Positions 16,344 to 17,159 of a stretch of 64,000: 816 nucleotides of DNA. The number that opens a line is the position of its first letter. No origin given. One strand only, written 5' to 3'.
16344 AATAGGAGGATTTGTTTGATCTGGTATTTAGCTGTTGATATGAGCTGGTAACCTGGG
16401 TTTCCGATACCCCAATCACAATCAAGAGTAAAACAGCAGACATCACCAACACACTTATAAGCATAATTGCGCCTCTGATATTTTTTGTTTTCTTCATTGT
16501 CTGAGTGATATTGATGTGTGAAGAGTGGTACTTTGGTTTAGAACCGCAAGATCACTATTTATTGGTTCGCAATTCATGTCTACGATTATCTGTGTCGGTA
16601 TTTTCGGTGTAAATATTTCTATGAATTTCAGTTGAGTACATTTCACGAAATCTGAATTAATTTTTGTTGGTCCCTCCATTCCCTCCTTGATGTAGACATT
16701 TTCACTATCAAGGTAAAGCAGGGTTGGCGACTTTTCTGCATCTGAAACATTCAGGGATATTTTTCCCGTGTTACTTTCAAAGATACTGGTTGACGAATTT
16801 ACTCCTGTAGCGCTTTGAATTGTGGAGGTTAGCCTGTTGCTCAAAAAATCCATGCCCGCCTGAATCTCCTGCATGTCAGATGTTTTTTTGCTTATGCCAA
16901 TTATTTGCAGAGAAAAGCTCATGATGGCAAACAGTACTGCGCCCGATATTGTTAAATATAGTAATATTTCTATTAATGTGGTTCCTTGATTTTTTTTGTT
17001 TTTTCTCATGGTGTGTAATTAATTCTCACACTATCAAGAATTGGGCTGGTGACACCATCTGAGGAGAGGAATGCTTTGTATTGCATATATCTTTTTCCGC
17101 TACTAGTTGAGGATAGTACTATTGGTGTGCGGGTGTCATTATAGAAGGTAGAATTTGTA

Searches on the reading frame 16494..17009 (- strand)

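Call 7: search_protein_families(library=pfam, proteins=[window:16494-17009:-], max_evalue=0.01)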
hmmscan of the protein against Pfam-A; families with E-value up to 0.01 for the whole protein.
window:16494-17009:- (171 aa): 1 family
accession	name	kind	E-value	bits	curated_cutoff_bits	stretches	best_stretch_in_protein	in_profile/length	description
PF07963.17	N_methyl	-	0.0092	16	21.2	0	5-29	2-26/27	Prokaryotic N-terminal methylation motif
